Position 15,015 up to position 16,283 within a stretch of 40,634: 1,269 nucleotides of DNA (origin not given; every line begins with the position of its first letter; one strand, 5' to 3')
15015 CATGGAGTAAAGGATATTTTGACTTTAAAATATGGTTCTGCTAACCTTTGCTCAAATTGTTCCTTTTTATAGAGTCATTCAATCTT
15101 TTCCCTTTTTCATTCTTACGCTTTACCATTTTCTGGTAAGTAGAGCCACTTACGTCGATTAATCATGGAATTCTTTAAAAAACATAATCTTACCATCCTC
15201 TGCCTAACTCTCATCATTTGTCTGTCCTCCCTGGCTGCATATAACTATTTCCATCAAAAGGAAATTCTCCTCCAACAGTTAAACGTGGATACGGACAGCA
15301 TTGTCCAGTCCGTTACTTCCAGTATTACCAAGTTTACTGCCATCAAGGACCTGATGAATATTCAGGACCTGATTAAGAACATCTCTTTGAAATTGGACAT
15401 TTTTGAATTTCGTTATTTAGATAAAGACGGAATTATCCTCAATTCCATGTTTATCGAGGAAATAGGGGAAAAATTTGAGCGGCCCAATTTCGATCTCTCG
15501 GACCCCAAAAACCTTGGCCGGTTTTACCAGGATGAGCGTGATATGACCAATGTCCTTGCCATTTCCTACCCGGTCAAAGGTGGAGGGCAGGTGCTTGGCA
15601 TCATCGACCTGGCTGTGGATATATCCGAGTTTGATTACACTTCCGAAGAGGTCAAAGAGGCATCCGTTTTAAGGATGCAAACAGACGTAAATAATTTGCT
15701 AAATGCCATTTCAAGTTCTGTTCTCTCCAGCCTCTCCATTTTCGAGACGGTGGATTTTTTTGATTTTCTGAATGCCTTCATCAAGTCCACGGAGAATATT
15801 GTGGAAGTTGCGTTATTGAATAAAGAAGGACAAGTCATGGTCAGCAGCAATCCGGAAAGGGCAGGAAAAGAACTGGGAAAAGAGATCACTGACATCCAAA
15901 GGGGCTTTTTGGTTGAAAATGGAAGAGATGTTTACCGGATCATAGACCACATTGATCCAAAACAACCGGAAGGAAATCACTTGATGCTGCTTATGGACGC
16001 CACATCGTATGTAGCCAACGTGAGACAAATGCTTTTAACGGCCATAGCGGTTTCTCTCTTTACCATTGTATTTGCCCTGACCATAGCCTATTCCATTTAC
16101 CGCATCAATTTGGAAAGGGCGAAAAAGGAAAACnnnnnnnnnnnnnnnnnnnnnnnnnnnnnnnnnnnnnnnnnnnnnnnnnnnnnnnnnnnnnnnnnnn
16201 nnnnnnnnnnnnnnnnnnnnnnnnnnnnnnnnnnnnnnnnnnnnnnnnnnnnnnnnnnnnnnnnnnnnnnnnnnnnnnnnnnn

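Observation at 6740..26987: One extracytoplasmic sensor domain, three kinase outputs, each beside multihaem cytochrome or hydrogenase genes: candidate periplasmic redox/H2-sensing module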

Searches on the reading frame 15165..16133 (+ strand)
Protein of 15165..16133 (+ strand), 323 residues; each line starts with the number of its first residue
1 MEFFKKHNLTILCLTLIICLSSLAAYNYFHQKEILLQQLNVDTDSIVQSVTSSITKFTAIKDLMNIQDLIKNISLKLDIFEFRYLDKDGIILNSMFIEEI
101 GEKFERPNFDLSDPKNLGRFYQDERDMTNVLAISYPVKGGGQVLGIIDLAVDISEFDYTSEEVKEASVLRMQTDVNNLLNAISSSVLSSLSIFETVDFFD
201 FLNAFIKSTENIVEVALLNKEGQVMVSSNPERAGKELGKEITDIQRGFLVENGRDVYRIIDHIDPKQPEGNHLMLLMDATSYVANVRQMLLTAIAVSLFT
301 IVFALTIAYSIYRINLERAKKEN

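Call 6: find_homologous_proteins(query=window:15165-16133:+, max_evalue=0.001)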
Query seq(323 aa) (323 aa): 71 proteins with E <= 0.001 among 3255 candidates.
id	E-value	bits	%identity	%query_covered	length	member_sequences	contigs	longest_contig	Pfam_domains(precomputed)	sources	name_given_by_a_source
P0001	8.5e-102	359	52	100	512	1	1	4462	PF00990.27,PF17853.7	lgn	-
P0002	1.4e-88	315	48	100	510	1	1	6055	PF00990.27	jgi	jgi:diguanylate cyclase (GGDEF)-like protein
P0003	1.1e-85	306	47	100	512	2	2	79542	PF00990.27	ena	-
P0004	1.9e-85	305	46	99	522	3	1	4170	PF00990.27,PF17203.11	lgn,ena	-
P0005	4.6e-83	297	45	99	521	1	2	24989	PF02743.25,PF00990.27,PF17203.11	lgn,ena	-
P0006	8.5e-83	296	46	99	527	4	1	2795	PF00990.27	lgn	-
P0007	3.1e-80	288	46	99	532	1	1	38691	PF02743.25,PF00990.27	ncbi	-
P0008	7.7e-80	287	46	100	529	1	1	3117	PF00990.27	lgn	-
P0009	1.3e-79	286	44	100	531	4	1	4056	PF00990.27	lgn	-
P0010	1.5e-79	286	43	100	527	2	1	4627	PF00990.27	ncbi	-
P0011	1.2e-78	283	46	99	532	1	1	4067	PF00990.27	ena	-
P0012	1.3e-78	283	43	100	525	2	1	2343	PF00990.27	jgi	jgi:diguanylate cyclase (GGDEF)-like protein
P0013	2.2e-78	282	45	99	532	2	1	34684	PF00990.27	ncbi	-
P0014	2.4e-78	282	46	100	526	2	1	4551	PF00990.27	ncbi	-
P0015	3.0e-78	281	44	99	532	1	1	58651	PF02743.25,PF00990.27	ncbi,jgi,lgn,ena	-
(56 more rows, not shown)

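Call 10: find_related_loci(query=A2, collection=genome_contigs, flank=10000)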
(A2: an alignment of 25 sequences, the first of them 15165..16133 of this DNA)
Query A2 (323 aa) in genome_contigs; peptide patterns used: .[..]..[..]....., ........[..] (x = any residue, [..] = any of these).
104 stretches matched a pattern; 71 encode a relative of the query (tblastn E <= 1e-3); 71 distinct loci.
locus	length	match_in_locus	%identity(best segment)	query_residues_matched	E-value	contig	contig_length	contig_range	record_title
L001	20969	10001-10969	78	1-323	3e-167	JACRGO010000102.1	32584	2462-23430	MAG: Nitrospinota bacterium isolate NC_groundwater_1753_Pr3_B-0.1um_50_18 SR-2_scaffold_141_1650126, whole genome shotgu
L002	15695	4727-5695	78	1-323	4e-156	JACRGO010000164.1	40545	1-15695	MAG: Nitrospinota bacterium isolate NC_groundwater_1753_Pr3_B-0.1um_50_18 SR-2_scaffold_141_2785670, whole genome shotgu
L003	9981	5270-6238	57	1-323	6e-118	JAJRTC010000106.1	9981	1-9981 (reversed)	MAG: Nitrospirae bacterium isolate Dive96_bin1.228 k141_2227449, whole genome shotgun sequence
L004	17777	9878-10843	47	2-322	2e-98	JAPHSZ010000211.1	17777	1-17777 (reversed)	MAG: Gammaproteobacteria bacterium isolate N3S-Bin_7 c_000000615801, whole genome shotgun sequence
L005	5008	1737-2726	43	2-323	1e-90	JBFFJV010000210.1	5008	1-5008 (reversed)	MAG: Thiohalomonadaceae bacterium isolate Mix_mud17.2022.03.51 k141_90125_length_5008_cov_14.5028, whole genome shotgun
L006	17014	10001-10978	45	1-323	1e-89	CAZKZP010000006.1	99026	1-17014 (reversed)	MAG TPA_asm: uncultured Chromatiales bacterium isolate SRP124282_co10_80 genome assembly, contig: NODE_8_length_99026_co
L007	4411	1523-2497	47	3-322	8e-89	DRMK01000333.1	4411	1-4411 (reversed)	MAG TPA_asm: Gammaproteobacteria bacterium isolate HyVt-486 HyVt-486_k145_965335, whole genome shotgun sequence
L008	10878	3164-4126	46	3-322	1e-88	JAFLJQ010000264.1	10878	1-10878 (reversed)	MAG: Gammaproteobacteria bacterium isolate MC-03 c_000001122990, whole genome shotgun sequence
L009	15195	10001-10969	45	1-322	9e-88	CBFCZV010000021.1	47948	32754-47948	MAG TPA_asm: uncultured Gammaproteobacteria bacterium isolate SRR26215676_concoct_189 genome assembly, contig: ERZ250734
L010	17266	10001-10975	46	3-322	7e-88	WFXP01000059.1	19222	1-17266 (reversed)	MAG: Gammaproteobacteria bacterium isolate S141_57 k151_203423, whole genome shotgun sequence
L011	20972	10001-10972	45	3-323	4e-87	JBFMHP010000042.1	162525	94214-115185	MAG: Pseudomonadota bacterium isolate MAG326 MAG326_42, whole genome shotgun sequence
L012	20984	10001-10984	42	2-323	3e-87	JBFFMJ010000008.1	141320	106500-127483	MAG: Thiohalomonadaceae bacterium isolate Mix_mud18.2022.04.44 k141_645840_length_141320_cov_36.0014, whole genome shotg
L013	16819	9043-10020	44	3-322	1e-86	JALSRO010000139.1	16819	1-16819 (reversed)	MAG: Chromatiales bacterium isolate 356-308_metabat1_scaf2bin.075 356-308_scaffold_2016_c1, whole genome shotgun sequenc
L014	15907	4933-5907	45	3-322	2e-86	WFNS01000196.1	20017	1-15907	MAG: Gammaproteobacteria bacterium isolate S012_118 k151_35284, whole genome shotgun sequence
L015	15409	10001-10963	46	3-322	3e-86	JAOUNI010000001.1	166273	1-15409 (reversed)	MAG: Gammaproteobacteria bacterium isolate 8_1_July_SF_Bin66 8_1_July_SF_Bin66_scaffold_15_c1, whole genome shotgun sequ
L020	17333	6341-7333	43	1-323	5e-82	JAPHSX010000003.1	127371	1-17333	MAG: Gammaproteobacteria bacterium isolate N3S-Bin_5 c_000000405025, whole genome shotgun sequence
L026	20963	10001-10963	39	3-322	4e-69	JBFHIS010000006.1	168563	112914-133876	MAG: Sulfurimonadaceae bacterium isolate Mix_sand07.2021.05.G.45 k141_1219538_length_168563_cov_26.4586, whole genome sh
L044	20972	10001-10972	37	1-322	6e-61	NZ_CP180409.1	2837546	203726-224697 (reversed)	Sulfurimonas sp. CS5 chromosome, complete genome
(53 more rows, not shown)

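Call 15: predict_structure(alignment_id=A2)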
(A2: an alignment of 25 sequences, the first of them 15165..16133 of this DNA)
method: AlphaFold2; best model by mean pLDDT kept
length: 323 residues; sequences in the alignment: 25
mean_pLDDT: 82.6   pTM: 0.56
mean pLDDT of the five models: 82.6, 80.3, 79.2, 79.0, 78.6
residues with pLDDT >= 90: 37; 70-90: 253; 50-70: 32; < 50: 1
segments of 3 or more residues with pLDDT < 50: none
pLDDT, mean of each block of 10 residues (from residue 1): 71 85 90 89 87 81 64 62 85 81 84 81 83 87 86 85 87 85 78 74 86 89 87 75 79 89 81 91 90 89 85 82 74
secondary structure, 60 per line:
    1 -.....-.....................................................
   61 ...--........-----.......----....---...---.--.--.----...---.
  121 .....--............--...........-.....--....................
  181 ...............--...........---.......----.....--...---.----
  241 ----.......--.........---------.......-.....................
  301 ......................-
elements in order: H2-6 H8-63 H66-73 E79-85 E90-93 E120-125 E128-139 E142-152 H154-158 H161-195 H198-208 E212-218 E223-227 E245-251 E254-262 E272-278 H280-322

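Call 19: fold_search(model_id=the predicted structure, library=pdb)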
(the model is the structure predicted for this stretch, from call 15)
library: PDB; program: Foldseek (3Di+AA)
matches with E <= 10: 933; with E <= 0.001: 133
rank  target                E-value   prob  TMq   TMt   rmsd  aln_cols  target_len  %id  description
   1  9a5d_A                6.6e-10  1.00  0.22  0.13  50.3       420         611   13  Integrative model of WALK-YYCH by crosslinking MS and deep learning (released 2024-09-18)
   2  6ior_A                2.1e-07  1.00  0.20  0.26  19.8       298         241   12  The ligand binding domain of Mlp24 with asparagine (released 2019-03-20)
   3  6iov_B                2.8e-07  1.00  0.19  0.27  18.4       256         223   16  The ligand binding domain of Mlp37 with arginine (released 2019-11-06)
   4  3c8c_A                3.3e-07  1.00  0.27  0.35  16.7       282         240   16  Crystal structure of Mcp_N and cache domains of methyl-accepting chemotaxis protein from Vibrio cholerae (released 2008-02-19)
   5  5ave                  4.4e-07  1.00  0.26  0.32  18.0       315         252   14  The ligand binding domain of Mlp37 with serine (released 2016-03-02)
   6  6iov_A                4.4e-07  1.00  0.20  0.27  18.2       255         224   16  The ligand binding domain of Mlp37 with arginine (released 2019-11-06)
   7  6iot_B                7.1e-07  1.00  0.21  0.28  23.8       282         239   11  The ligand binding domain of Mlp24 with arginine (released 2019-03-20)
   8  6fu4_B                8.0e-07  1.00  0.19  0.21  24.0       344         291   13  Ligand binding domain (LBD) of the p. aeruginosa histamine receptor TlpQ (released 2018-05-16)
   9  6ior_C                8.4e-07  1.00  0.24  0.30  18.0       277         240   13  The ligand binding domain of Mlp24 with asparagine (released 2019-03-20)
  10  9a65_B                1.3e-06  1.00  0.40  0.22  14.9       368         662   13  Integrative model of YVAQ-MCPB by crosslinking MS and deep learning (released 2024-09-18)
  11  6iop_B                1.9e-06  1.00  0.21  0.27  22.4       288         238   14  The ligand binding domain of Mlp24 (released 2019-03-20)
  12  5lt9_A                2.0e-06  1.00  0.21  0.27  20.0       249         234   11  Ligand binding domain of Pseudomonas aeruginosa PAO1 amino acid chemoreceptors PctB in complex with L-Arg (released 2017-09-20)
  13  6iou_A                2.2e-06  1.00  0.27  0.34  17.6       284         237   11  The ligand binding domain of Mlp24 with serine (released 2019-03-06)
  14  3lif_A                2.3e-06  1.00  0.33  0.42  14.5       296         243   10  Crystal Structure of the extracellular domain of the putative histidine kinase rpHK1S-Z16 (released 2010-05-05)
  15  8bmv_A                2.3e-06  1.00  0.26  0.33  17.5       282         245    9  Ligand binding domain of the P. Putida receptor McpH in complex with Uric acid (released 2024-07-24)
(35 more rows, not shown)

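Call 31: search_protein_families(library=ncbifam, proteins=[window:15165-16133:+], max_evalue=0.001)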
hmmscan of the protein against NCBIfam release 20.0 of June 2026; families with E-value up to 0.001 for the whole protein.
window:15165-16133:+ (323 aa): 0 families

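Call 41: search_protein_families(library=pfam, proteins=[L044:6860-8239:-, L044:8360-8749:-, L044:8760-9182:-, L044:11951-14683:-, L044:14668-17019:-, L006:6049-7041:+, L006:7001-9355:+, L026:11608-12636:-, L026:12638-13876:-, L020:7918-8691:-], max_evalue=0.001)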
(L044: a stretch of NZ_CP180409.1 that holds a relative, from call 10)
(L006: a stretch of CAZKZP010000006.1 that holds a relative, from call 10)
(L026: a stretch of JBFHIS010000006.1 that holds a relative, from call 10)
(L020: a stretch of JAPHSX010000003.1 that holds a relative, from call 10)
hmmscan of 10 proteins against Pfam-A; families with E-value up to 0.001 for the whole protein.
L044:6860-8239:- (459 aa): 1 family
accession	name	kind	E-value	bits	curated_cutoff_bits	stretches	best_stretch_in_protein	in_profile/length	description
PF06097.16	DUF945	-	2.2e-07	30.8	26.8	1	201-458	185-457/460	Bacterial protein of unknown function (DUF945)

L044:8360-8749:- (129 aa): 1 family
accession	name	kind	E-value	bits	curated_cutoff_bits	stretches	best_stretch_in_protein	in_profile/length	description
PF00380.25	Ribosomal_S9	-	1.1e-42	145.8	22.5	1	8-129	1-121/121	Ribosomal protein S9/S16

L044:8760-9182:- (140 aa): 1 family
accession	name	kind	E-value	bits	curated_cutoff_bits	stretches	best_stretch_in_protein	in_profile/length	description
PF00572.24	Ribosomal_L13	-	1.1e-39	135.6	23.8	1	14-133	1-119/119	Ribosomal protein L13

L044:11951-14683:- (910 aa): 6 families
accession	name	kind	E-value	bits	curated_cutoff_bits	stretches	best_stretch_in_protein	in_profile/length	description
PF00580.27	UvrD-helicase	-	8.2e-41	140.9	23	1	8-400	13-269/271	UvrD/REP helicase N-terminal domain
PF13361.12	UvrD_C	-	4.7e-26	92.5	25.6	2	408-549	3-145/350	UvrD-like helicase C-terminal domain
PF13245.12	AAA_19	-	2.9e-12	47.3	25.1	1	14-97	17-99/134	AAA domain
PF13538.12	UvrD_C_2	-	3.1e-11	43.4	27.4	1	611-632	2-23/52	UvrD-like helicase C-terminal domain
PF01443.25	Viral_helicase1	-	2.2e-05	24.8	21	0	681-701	206-226/228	Viral superfamily 1 RNA helicase core domain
PF13087.12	AAA_12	-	0.00046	20.2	27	0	393-702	5-191/195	AAA domain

L044:14668-17019:- (783 aa): 1 family
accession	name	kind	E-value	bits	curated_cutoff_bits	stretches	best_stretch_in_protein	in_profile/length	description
PF12705.13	PDDEXK_1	-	7.6e-36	124.7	22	1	543-780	1-246/247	PD-(D/E)XK nuclease superfamily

L006:6049-7041:+ (330 aa): 7 families
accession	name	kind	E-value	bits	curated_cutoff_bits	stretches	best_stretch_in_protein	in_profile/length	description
PF09699.15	Paired_CXXCH_1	-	1.1e-30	105.4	20.6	2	202-244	1-40/41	Doubled CXXCH motif (Paired_CXXCH_1)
PF14522.11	Cytochrome_C7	-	1.1e-14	54.4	24.8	2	208-263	12-67/67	Cytochrome c7 and related cytochrome c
PF14537.11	Cytochrom_c3_2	-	2.2e-12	47.7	25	1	160-240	1-78/79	Cytochrome c3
PF22113.1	Mtrc-MtrF_II-IV_dom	-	1.2e-10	41.7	30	2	181-316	4-165/176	Outer membrane cytochrome MtrC/MtrF-like, domains II/IV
PF22678.1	Cytochrom_c_NrfB-like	-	5.1e-10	40.1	27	1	102-180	1-73/89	Cytochrome c-type protein NrfB-like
PF03264.19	Cytochrom_NNT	-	6.1e-07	29.8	24.1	0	185-238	38-94/174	NapC/NirT cytochrome c family, N-terminal region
PF13435.11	Cytochrome_C554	-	9.3e-05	23.7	20.8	0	131-173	39-84/84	Cytochrome c554 and c-prime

L006:7001-9355:+ (784 aa): 2 families
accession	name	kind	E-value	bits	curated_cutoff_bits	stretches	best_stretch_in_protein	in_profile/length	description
PF11854.14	MtrB_PioB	-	1.5e-108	364.5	23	1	66-784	6-635/635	Putative outer membrane beta-barrel porin, MtrB/PioB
PF13505.12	OMP_b-brl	-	4.7e-05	24.1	28.7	0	621-732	73-152/175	Outer membrane protein beta-barrel domain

L026:11608-12636:- (342 aa): 4 families
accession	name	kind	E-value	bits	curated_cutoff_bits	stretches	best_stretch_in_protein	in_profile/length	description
PF09699.15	Paired_CXXCH_1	-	2e-29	101.4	20.6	2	236-275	1-40/41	Doubled CXXCH motif (Paired_CXXCH_1)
PF14522.11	Cytochrome_C7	-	3.8e-12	46.3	24.8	1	177-249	5-67/67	Cytochrome c7 and related cytochrome c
PF14537.11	Cytochrom_c3_2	-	3.7e-10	40.6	25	1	242-341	7-79/79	Cytochrome c3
PF22113.1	Mtrc-MtrF_II-IV_dom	-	8.9e-05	22.5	30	0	161-321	4-170/176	Outer membrane cytochrome MtrC/MtrF-like, domains II/IV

L026:12638-13876:- (412 aa): 6 families
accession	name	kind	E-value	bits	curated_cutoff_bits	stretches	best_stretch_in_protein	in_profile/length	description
PF09699.15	Paired_CXXCH_1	-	3.6e-53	177.4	20.6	5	107-147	1-40/41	Doubled CXXCH motif (Paired_CXXCH_1)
PF14522.11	Cytochrome_C7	-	1.4e-13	50.9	24.8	0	161-220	13-67/67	Cytochrome c7 and related cytochrome c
PF22113.1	Mtrc-MtrF_II-IV_dom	-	6.3e-11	42.5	30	1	185-361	6-168/176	Outer membrane cytochrome MtrC/MtrF-like, domains II/IV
PF14537.11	Cytochrom_c3_2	-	1e-09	39.2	25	0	214-288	8-70/79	Cytochrome c3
PF22678.1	Cytochrom_c_NrfB-like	-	0.00025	21.9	27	0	133-191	30-89/89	Cytochrome c-type protein NrfB-like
PF05495.17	zf-CHY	-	0.00029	21.6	31.3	0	213-245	19-51/68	CHY zinc finger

L020:7918-8691:- (257 aa): 2 families
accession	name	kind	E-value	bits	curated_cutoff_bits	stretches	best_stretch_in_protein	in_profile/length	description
PF01061.29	ABC2_membrane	-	9.7e-30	104.1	26.9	1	10-220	3-211/211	ABC-2 type transporter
PF12698.13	ABC2_membrane_3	-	8.7e-06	25.5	31.6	1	58-243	159-343/347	ABC-2 family transporter protein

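Call 53: search_protein_families(library=pfam, proteins=[L003:5210-7753:+, L002:4577-7990:+, L001:5788-8262:+, L001:10001-12478:+, L001:1560-2288:+, L001:2296-2718:+, L001:8658-9803:+, L003:7762-9108:-, L003:3338-3712:-], max_evalue=0.0001)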
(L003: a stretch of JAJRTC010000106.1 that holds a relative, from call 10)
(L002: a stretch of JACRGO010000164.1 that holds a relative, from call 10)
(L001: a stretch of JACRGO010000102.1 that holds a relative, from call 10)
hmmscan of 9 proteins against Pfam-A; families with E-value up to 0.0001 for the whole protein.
L003:5210-7753:+ (847 aa): 2 families
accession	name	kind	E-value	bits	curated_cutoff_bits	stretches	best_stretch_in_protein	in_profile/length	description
PF02518.31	HATPase_c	-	1.4e-18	67.8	26.4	1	703-842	3-109/111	Histidine kinase-, DNA gyrase B-, and HSP90-like ATPase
PF01627.28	Hpt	-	1.9e-14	54.1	24.6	1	508-595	6-81/84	Hpt domain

L002:4577-7990:+ (1137 aa): 4 families
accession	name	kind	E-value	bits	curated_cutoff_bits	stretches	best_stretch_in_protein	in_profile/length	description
PF00072.30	Response_reg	-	4.2e-49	165.8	30.2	2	798-905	2-107/111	Response regulator receiver domain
PF02518.31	HATPase_c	-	1.3e-28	100.1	26.4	1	512-625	1-108/111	Histidine kinase-, DNA gyrase B-, and HSP90-like ATPase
PF00512.31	HisKA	-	2e-21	76.2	26.9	1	400-465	1-66/66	His Kinase A (phospho-acceptor) domain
PF01627.28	Hpt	-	4.5e-10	40.1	24.6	1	965-1043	6-80/84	Hpt domain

L001:5788-8262:+ (824 aa): 5 families
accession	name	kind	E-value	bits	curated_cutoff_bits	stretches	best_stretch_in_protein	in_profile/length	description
PF02518.31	HATPase_c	-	4.2e-25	88.8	26.4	1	485-594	1-110/111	Histidine kinase-, DNA gyrase B-, and HSP90-like ATPase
PF00512.31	HisKA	-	1.2e-20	73.7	26.9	1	371-437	1-66/66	His Kinase A (phospho-acceptor) domain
PF00072.30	Response_reg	-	2.5e-20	73.2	30.2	1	621-728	2-108/111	Response regulator receiver domain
PF23846.1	Cache_WalK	-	6.8e-06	26.9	27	0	65-148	1-89/92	WalK sensor protein kinase Chache domain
PF02743.24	dCache_1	-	3.7e-05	23.8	45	0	178-244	45-107/240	Cache domain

L001:10001-12478:+ (825 aa): 5 families
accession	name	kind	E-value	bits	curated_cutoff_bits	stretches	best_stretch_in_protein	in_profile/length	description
PF02518.31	HATPase_c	-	1.7e-18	67.5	26.4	1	684-821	5-109/111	Histidine kinase-, DNA gyrase B-, and HSP90-like ATPase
PF01627.28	Hpt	-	4.6e-15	56.1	24.6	1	488-576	6-82/84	Hpt domain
PF02743.24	dCache_1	-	1.5e-05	25.1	45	0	178-241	45-104/240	Cache domain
PF23846.1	Cache_WalK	-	1.7e-05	25.6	27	0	65-148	1-89/92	WalK sensor protein kinase Chache domain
PF17203.10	sCache_3_2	-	4.5e-05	24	28.4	0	171-262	10-99/140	Single cache domain 3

L001:1560-2288:+ (242 aa): 7 families
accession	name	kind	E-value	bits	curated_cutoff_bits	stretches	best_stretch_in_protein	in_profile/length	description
PF13649.12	Methyltransf_25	-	3.7e-18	66.5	27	1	74-164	1-97/97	Methyltransferase domain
PF08241.18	Methyltransf_11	-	4.2e-17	63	21.2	1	76-167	2-94/95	Methyltransferase domain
PF13489.12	Methyltransf_23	-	2.4e-11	44.1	27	1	58-212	10-163/164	Methyltransferase domain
PF13847.12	Methyltransf_31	-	1.1e-10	41.8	27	1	71-172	4-113/145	Methyltransferase domain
PF08242.18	Methyltransf_12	-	8.4e-09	36.5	30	1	76-166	2-98/98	Methyltransferase domain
PF01209.24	Ubie_methyltran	-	4.3e-06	26.7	20.1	1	32-167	9-150/233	ubiE/COQ5 methyltransferase family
PF02353.26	CMAS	-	2.4e-05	24.2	27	1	56-170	50-166/273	Mycolic acid cyclopropane synthetase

L001:2296-2718:+ (140 aa): 1 family
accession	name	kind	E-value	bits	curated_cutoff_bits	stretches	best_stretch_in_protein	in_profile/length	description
PF10387.14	DUF2442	-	1.3e-15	57.7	23.9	1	55-124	1-69/72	Protein of unknown function (DUF2442)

L001:8658-9803:+ (381 aa): 4 families
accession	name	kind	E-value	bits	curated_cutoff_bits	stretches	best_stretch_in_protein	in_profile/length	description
PF00072.30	Response_reg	-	3e-29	101.9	30.2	1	13-125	1-111/111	Response regulator receiver domain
PF02518.31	HATPase_c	-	8.1e-29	100.8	26.4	1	271-380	2-109/111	Histidine kinase-, DNA gyrase B-, and HSP90-like ATPase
PF00512.31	HisKA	-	8.6e-17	61.4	26.9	1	158-225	2-66/66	His Kinase A (phospho-acceptor) domain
PF13581.12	HATPase_c_2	-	6.1e-05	23.5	27.4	0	282-357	39-111/127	Histidine kinase-like ATPase domain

L003:7762-9108:- (448 aa): 6 families
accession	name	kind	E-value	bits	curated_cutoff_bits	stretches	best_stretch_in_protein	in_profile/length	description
PF00158.32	Sigma54_activat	-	3e-58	196.6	20.2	1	143-309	1-167/168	Sigma-54 interaction domain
PF00072.30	Response_reg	-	2.6e-30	105.3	30.2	1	5-113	1-109/111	Response regulator receiver domain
PF25601.1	AAA_lid_14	-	1.5e-26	92.5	27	1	315-392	1-78/87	AAA+ ATPase lid domain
PF14532.12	Sigma54_activ_2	-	1.7e-21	77.3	25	1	144-314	1-138/138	Sigma-54 interaction domain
PF02954.25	HTH_8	-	1.9e-08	34.3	22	1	405-445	2-42/42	Bacterial regulatory protein, Fis family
PF07728.20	AAA_5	-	2.5e-08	34.5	22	1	167-285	2-123/139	AAA domain (dynein-related subfamily)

L003:3338-3712:- (124 aa): 1 family
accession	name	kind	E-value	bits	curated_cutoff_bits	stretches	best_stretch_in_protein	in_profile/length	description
PF00072.30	Response_reg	-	7.7e-23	81.2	30.2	1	5-112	1-104/111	Response regulator receiver domain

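Call 70: search_protein_representatives(protein=window:15249-16052:+)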
Query: 268 residues. Proteins with E-value up to 0.001 (for the whole library): 24; up to 1e-10: 19; up to 1e-30: 11. The best 24 are listed.
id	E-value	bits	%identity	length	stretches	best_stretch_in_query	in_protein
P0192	3.0e-125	433.2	75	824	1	1-267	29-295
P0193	6.9e-109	379.6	65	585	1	2-267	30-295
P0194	1.7e-82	293.2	55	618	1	3-266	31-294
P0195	4.1e-75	269.0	53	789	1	12-267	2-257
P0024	3.0e-61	223.6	45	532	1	2-267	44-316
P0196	8.8e-59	215.5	41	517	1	2-267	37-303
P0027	2.3e-58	214.2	44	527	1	2-267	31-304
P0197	2.0e-55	204.6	38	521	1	1-264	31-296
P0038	1.8e-53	198.2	39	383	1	3-267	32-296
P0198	5.0e-48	180.3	47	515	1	2-203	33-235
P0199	2.8e-43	164.8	38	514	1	3-267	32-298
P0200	4.3e-21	92.2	32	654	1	4-265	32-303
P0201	6.7e-21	91.5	34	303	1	97-267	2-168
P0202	1.0e-20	90.9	42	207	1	162-267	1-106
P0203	3.8e-18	82.5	32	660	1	6-203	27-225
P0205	6.9e-13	65.3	27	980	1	6-222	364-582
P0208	2.7e-07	47.0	23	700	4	37-210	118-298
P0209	2.8e-06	43.7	22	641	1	2-230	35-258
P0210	3.2e-06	43.5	25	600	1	5-209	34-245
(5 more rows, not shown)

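Call 71: find_encoding_contigs(protein=P0200, flank=5000, max_places=2)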
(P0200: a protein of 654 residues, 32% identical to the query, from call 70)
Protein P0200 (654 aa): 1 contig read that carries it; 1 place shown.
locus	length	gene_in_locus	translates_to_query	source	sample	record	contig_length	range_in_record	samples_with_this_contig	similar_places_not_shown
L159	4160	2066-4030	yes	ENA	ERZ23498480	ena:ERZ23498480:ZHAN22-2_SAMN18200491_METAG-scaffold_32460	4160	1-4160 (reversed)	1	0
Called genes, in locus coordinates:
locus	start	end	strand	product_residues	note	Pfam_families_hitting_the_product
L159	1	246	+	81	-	?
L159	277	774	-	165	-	-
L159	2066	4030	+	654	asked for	PF00672:HAMP (weak), PF00015:MCPsignal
